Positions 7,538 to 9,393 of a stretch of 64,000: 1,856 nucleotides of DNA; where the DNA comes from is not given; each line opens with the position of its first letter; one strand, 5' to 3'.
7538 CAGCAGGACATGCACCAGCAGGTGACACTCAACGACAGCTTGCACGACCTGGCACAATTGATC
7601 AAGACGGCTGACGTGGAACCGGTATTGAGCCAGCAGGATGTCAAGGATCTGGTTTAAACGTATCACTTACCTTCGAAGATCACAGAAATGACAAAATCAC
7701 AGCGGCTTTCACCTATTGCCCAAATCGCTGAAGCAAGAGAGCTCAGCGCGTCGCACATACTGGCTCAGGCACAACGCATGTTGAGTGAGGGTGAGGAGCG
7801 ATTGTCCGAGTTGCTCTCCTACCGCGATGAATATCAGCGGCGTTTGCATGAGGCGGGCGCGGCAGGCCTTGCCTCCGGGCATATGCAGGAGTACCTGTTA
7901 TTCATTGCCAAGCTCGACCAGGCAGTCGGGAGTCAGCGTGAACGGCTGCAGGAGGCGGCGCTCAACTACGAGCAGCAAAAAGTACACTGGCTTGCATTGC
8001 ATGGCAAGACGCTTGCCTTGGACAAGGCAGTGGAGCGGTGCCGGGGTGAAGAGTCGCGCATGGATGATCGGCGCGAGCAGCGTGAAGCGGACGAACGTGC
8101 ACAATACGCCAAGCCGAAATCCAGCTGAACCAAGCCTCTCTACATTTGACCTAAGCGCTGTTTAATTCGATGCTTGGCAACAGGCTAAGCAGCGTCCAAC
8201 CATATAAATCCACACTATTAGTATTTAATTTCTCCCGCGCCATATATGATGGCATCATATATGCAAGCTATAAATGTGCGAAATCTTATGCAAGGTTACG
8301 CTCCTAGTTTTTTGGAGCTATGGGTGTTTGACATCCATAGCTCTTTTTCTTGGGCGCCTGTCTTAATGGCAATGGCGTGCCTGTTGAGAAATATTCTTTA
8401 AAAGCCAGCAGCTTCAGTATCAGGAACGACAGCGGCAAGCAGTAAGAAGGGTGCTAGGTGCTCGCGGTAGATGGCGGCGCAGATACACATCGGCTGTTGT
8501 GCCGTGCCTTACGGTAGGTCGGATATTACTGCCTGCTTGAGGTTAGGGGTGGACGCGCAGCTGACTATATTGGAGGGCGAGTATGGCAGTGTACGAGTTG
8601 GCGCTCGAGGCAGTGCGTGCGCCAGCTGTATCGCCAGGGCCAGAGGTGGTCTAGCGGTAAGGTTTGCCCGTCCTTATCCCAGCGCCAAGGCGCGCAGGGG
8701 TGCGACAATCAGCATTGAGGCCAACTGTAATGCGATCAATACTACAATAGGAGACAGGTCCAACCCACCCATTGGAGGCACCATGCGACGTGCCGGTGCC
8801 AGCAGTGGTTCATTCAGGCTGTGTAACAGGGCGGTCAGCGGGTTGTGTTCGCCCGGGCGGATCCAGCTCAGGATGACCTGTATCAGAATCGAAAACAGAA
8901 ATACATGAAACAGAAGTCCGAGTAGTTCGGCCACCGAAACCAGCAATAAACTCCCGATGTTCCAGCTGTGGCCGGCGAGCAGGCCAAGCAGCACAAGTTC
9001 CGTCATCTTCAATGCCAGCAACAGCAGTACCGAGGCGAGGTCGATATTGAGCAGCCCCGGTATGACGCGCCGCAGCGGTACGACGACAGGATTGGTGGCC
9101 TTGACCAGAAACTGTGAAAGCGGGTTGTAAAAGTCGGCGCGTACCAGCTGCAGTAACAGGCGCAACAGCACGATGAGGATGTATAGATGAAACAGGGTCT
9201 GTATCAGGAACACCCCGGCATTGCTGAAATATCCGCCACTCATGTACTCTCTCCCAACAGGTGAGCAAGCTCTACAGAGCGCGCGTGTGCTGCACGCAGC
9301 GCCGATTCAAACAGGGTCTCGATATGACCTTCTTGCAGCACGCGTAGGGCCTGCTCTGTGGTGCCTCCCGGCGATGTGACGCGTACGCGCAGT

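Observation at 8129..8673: AT-rich 540-bp island between convergent fliJ and yggT with a perfect 23-bp palindrome, an intrinsic terminator and a candidate small transcript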

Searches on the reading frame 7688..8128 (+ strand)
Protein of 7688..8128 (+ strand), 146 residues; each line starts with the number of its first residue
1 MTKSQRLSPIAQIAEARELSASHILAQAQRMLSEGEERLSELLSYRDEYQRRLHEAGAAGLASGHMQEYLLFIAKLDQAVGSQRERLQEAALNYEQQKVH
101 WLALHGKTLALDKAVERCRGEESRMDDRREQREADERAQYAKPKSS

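Call 8: find_related_loci(query=window:7688-8125:+, collection=genome_contigs, flank=6000)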
Query window:7688-8125:+ (146 aa) in genome_contigs; peptide patterns used: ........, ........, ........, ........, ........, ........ (x = any residue, [..] = any of these).
229 stretches matched a pattern; 1 encode a relative of the query (tblastn E <= 1e-3); 1 distinct loci.
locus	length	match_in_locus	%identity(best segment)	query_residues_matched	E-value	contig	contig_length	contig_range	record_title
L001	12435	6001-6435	93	1-145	5e-87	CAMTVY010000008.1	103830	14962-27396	MAG: uncultured Gammaproteobacteria bacterium isolate G04_MAG_00022 genome assembly, contig: G04_MAG_00022_000000000002,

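Call 9: find_encoding_contigs(protein=window:7688-8128:+, flank=6000, max_places=10)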
Protein window:7688-8128:+ (146 aa): no gene with exactly this product is on record in the collection.

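Call 17: find_homologous_proteins(query=window:7688-8125:+, max_evalue=1e-10)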
Query window:7688-8125:+ (146 aa): 8 proteins with E <= 1e-10 among 211 candidates.
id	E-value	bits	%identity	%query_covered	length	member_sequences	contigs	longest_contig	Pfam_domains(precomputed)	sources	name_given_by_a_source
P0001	1.6e-65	237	100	79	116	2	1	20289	PF02050.23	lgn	-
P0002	3.4e-65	236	81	99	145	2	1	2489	PF02050.23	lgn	-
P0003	1.8e-59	218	78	99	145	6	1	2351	PF02050.23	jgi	-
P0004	8.2e-59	216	93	79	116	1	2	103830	PF02050.23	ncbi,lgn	-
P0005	3.5e-56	207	72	99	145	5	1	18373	PF02050.23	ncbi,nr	ncbi:MAG: flagellar export protein FliJ [Gammaproteobacteria bacterium]|nr:flagellar export protein 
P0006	3.6e-42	162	69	79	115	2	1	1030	PF02050.23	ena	-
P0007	1.7e-21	95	42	95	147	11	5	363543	PF02050.23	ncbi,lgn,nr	ncbi:MAG: flagellar export protein FliJ [Gammaproteobacteria bacterium]|nr:MAG: flagellar export pro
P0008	1.5e-19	89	44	95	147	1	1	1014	PF02050.23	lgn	-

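Call 18: find_encoding_contigs(protein=P0002, flank=6000, max_places=4)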
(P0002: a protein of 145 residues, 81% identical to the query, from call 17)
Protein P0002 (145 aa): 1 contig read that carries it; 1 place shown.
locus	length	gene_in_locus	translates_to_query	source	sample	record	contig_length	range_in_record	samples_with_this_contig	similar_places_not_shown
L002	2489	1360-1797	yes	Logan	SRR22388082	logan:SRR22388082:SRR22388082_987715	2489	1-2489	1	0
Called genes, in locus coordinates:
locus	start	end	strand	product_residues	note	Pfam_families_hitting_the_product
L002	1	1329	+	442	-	?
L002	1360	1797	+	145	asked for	PF02050:FliJ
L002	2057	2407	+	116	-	PF01740:STAS, PF13466:STAS_2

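Call 19: find_encoding_contigs(protein=P0003, flank=6000, max_places=4)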
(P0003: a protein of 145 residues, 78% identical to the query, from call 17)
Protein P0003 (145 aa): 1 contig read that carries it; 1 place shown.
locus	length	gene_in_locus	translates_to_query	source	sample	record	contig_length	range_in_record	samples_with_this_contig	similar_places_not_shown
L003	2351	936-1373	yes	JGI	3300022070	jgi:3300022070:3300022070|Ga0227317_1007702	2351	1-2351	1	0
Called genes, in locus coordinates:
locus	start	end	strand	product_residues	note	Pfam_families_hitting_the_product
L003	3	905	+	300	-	?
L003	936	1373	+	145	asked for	PF02050:FliJ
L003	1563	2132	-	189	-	PF02325:CCB3_YggT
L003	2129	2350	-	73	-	?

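Call 20: find_encoding_contigs(protein=P0005, flank=6000, max_places=4)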
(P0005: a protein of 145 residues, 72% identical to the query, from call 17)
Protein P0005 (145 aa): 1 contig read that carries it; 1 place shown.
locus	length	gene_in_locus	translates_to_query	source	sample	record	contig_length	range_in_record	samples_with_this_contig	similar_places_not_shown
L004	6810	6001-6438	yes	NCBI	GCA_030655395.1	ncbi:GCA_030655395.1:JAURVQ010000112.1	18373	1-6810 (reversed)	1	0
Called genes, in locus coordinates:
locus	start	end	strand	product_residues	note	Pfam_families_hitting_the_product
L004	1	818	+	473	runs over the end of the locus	PF00072:Response_reg, PF13191:AAA_16 (faint), PF00158:Sigma54_activat, PF14532:Sigma54_activ_2, PF07728:AAA_5, PF25601:AAA_lid_14, PF02954:HTH_8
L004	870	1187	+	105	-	PF02049:FliE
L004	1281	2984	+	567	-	PF01514:YscJ_FliF, PF08345:YscJ_FliF_C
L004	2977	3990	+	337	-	PF03448:MgtE_N (faint), PF14842:FliG_N, PF14841:FliG_M, PF01706:FliG_C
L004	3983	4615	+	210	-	PF02108:FliH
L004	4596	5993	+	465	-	PF00006:ATP-synt_ab, PF18269:T3SS_ATPase_C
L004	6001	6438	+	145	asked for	PF02050:FliJ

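Call 21: find_encoding_contigs(protein=P0001, flank=6000, max_places=4)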
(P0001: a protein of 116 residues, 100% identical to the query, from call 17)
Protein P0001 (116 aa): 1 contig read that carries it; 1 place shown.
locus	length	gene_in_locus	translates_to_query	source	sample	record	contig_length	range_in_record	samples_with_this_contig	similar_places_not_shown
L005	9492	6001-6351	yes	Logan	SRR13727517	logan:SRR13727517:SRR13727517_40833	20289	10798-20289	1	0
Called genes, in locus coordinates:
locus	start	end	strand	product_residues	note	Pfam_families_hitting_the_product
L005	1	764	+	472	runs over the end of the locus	PF00072:Response_reg, PF00158:Sigma54_activat, PF14532:Sigma54_activ_2, PF07728:AAA_5 (weak), PF25601:AAA_lid_14, PF02954:HTH_8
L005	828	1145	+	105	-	PF02049:FliE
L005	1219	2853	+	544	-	PF01514:YscJ_FliF, PF08345:YscJ_FliF_C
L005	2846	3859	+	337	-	PF03448:MgtE_N (faint), PF14842:FliG_N, PF14841:FliG_M, PF14842:FliG_N (weak), PF01706:FliG_C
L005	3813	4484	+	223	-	PF02108:FliH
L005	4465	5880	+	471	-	PF00006:ATP-synt_ab, PF18269:T3SS_ATPase_C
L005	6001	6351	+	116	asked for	PF02050:FliJ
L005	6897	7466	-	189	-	PF02325:CCB3_YggT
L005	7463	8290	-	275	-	PF03807:F420_oxidored, PF14748:P5CR_dimer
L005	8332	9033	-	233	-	PF01168:Ala_racemase_N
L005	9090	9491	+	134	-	?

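Call 28: find_encoding_contigs(protein=P0007, flank=8000, max_places=3)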
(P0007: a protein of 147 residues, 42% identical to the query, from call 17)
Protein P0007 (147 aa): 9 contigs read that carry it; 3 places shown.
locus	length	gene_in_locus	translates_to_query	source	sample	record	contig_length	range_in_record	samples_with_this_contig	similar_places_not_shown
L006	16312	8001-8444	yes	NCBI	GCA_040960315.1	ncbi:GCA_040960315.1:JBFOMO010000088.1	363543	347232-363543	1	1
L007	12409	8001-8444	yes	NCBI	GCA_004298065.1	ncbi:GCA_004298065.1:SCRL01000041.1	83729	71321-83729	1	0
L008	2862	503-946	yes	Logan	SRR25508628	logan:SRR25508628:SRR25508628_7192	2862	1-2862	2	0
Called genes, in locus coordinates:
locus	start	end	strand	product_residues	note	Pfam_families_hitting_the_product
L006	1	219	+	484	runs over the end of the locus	PF06490:FleQ, PF00158:Sigma54_activat, PF14532:Sigma54_activ_2, PF07728:AAA_5, PF25601:AAA_lid_14, PF02954:HTH_8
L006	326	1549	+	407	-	PF00512:HisKA, PF02518:HATPase_c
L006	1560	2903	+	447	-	PF00072:Response_reg, PF13556:HTH_30 (faint), PF00158:Sigma54_activat, PF14532:Sigma54_activ_2, PF07728:AAA_5 (weak), PF25601:AAA_lid_14, PF02954:HTH_8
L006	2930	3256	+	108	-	PF02049:FliE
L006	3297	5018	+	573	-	PF01514:YscJ_FliF, PF08345:YscJ_FliF_C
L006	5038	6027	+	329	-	PF03448:MgtE_N (faint), PF14842:FliG_N, PF14841:FliG_M, PF14842:FliG_N, PF01706:FliG_C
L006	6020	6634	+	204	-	PF02108:FliH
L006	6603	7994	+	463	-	PF00006:ATP-synt_ab, PF18269:T3SS_ATPase_C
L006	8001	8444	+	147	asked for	PF02050:FliJ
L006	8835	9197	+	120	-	PF00072:Response_reg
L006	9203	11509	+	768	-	PF01627:Hpt, PF02895:H-kinase_dim, PF02518:HATPase_c, PF01584:CheW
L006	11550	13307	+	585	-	PF02203:TarH, PF12729:4HB_MCP_1, PF00672:HAMP, PF00015:MCPsignal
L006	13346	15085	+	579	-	PF02203:TarH, PF12729:4HB_MCP_1, PF00672:HAMP, PF00015:MCPsignal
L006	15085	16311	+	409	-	?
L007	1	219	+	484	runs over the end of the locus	PF06490:FleQ, PF00158:Sigma54_activat, PF14532:Sigma54_activ_2, PF07728:AAA_5, PF25601:AAA_lid_14, PF02954:HTH_8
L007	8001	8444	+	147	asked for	PF02050:FliJ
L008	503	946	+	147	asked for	PF02050:FliJ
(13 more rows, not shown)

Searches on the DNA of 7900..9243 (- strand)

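Call 4: search_rna_families(source=window, start=7900, end=8900, threshold=evalue, max_evalue=10, show_alignments=3)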
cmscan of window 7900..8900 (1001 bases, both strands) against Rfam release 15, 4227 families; matches with E-value up to 10: 5.
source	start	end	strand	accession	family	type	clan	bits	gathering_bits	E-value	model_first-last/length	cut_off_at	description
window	8297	8351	+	RF02871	ncS54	Gene; sRNA;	-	18.8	43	0.19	1-79/79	no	Burkholderia sRNA 54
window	8315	8346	+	RF00797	mir-355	Gene; miRNA;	-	17.1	70.3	3.6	23-55/75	no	mir-355 microRNA precursor family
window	8406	8447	+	RF01543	TB11Cs5H2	Gene; snRNA; snoRNA; HACA-box;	-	15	47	4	1-68/68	no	Trypanosomatid snoRNA TB11Cs5H2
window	8623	8727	+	RF02458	Virus_CITE_3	Cis-reg;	-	14.1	100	6.6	1-122/122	no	Aureusvirus cap-independent translation element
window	8554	8655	-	RF02042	HOTTIP_3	Gene; lncRNA;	-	7.7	50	3.1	139-353/353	no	HOXA transcript at the distal tip, conserved region 3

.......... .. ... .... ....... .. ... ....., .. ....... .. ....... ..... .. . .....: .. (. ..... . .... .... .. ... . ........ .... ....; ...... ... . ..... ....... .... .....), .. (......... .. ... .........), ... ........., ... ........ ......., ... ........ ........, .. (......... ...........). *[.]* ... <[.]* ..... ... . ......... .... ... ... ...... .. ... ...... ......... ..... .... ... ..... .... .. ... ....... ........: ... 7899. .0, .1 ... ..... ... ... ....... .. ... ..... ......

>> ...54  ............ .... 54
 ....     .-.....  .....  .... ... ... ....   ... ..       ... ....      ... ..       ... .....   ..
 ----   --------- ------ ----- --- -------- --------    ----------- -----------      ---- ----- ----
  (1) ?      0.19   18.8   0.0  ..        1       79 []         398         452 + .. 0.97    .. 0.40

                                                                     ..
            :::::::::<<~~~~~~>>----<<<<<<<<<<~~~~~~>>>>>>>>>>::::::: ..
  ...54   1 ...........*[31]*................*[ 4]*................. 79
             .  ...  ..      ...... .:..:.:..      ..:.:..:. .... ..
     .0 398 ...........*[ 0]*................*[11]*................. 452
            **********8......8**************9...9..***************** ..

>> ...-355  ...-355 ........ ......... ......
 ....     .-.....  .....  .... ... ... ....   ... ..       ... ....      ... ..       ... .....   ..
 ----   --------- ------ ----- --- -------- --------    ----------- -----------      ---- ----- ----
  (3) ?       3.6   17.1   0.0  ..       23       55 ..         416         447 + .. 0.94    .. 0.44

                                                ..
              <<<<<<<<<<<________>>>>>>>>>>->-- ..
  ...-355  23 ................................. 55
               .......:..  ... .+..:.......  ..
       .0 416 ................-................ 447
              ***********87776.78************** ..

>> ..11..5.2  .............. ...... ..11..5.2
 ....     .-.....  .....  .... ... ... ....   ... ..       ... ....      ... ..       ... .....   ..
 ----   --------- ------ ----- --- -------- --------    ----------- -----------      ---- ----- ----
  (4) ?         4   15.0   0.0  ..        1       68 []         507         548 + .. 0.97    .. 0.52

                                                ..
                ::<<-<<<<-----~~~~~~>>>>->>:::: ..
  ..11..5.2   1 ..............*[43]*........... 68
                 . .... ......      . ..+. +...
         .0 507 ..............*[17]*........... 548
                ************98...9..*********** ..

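Call 77: search_rna_families(source=L014, start=10080, end=10420, threshold=evalue, max_evalue=5)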
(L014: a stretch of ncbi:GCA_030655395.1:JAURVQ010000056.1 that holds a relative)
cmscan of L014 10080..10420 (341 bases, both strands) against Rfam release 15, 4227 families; matches with E-value up to 5: 2.
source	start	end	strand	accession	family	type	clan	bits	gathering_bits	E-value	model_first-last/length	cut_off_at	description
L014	10218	10272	-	RF03797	mir-9235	Gene; miRNA;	-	17.5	95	0.63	1-70/70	no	mir-9235 microRNA precursor family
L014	10219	10250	-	RF02853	Ysr201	Gene; sRNA;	-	16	62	1.5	1-70/70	no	Yersinia sRNA 201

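Call 83: search_dna_similar(query=window:8129-8673:+, collection=plasmids, mode=distant, max_evalue=0.001, max_rows=5)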
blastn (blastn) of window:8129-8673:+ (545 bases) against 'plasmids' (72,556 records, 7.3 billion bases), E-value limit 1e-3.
No match.

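Call 84: search_dna_similar(query=window:8129-8673:+, collection=phages, mode=distant, max_evalue=0.001, max_rows=5)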
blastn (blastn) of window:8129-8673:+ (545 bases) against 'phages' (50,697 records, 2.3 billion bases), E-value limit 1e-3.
No match.

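Call 86: build_rna_model(alignment_id=A3, structure=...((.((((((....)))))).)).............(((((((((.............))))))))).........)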
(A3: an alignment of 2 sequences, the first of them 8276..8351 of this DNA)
Model R1 built from alignment A3 (2 sequences, 78 columns); structure: as given.
model positions 78; base pairs 17; branch points 1; effective number of sequences 1.41; information 0.725 bits per position. Calibrated on 0.2 Mb of random sequence (short: E-values are rough).
structure used (alignment columns):
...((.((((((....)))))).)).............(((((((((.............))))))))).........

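Call 87: search_with_rna_model(model_id=R1, sources=[window, L001, L002, L003, L004, L006, L009, L010, L012, L013, L014, L015, L016, L017], max_evalue=10, make_alignment=true, show_alignments=4)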
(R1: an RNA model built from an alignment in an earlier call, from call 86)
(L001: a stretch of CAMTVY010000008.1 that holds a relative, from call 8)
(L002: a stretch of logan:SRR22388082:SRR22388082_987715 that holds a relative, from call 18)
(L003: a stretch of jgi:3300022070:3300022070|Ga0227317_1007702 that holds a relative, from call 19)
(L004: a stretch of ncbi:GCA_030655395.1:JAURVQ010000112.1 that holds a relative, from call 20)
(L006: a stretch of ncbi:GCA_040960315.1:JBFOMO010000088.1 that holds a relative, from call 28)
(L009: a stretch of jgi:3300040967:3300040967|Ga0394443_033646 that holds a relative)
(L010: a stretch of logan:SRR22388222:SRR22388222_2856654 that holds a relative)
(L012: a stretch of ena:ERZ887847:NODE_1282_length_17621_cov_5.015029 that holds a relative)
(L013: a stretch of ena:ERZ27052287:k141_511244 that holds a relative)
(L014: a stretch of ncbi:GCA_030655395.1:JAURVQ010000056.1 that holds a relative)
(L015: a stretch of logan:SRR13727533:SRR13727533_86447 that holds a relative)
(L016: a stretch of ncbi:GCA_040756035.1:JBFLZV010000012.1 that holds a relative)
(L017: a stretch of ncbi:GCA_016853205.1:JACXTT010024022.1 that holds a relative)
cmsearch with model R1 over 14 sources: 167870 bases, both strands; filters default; matches with E-value up to 10: 5.
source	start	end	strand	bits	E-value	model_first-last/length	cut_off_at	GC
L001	6645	6720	+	102.5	5.5e-20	1-78/78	no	0.49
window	8276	8351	+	99.7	2.2e-19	1-78/78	no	0.41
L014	10217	10298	-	36.1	1.3e-05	1-78/78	no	0.55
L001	6681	6711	-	20.6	0.03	39-69/78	no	0.58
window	8315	8343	-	20.6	0.03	40-68/78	no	0.48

Alignment A4: 5 matches aligned to the model, 99 columns, each read 5' to 3' on its own strand. Consensus structure (alignment columns), stored with it:
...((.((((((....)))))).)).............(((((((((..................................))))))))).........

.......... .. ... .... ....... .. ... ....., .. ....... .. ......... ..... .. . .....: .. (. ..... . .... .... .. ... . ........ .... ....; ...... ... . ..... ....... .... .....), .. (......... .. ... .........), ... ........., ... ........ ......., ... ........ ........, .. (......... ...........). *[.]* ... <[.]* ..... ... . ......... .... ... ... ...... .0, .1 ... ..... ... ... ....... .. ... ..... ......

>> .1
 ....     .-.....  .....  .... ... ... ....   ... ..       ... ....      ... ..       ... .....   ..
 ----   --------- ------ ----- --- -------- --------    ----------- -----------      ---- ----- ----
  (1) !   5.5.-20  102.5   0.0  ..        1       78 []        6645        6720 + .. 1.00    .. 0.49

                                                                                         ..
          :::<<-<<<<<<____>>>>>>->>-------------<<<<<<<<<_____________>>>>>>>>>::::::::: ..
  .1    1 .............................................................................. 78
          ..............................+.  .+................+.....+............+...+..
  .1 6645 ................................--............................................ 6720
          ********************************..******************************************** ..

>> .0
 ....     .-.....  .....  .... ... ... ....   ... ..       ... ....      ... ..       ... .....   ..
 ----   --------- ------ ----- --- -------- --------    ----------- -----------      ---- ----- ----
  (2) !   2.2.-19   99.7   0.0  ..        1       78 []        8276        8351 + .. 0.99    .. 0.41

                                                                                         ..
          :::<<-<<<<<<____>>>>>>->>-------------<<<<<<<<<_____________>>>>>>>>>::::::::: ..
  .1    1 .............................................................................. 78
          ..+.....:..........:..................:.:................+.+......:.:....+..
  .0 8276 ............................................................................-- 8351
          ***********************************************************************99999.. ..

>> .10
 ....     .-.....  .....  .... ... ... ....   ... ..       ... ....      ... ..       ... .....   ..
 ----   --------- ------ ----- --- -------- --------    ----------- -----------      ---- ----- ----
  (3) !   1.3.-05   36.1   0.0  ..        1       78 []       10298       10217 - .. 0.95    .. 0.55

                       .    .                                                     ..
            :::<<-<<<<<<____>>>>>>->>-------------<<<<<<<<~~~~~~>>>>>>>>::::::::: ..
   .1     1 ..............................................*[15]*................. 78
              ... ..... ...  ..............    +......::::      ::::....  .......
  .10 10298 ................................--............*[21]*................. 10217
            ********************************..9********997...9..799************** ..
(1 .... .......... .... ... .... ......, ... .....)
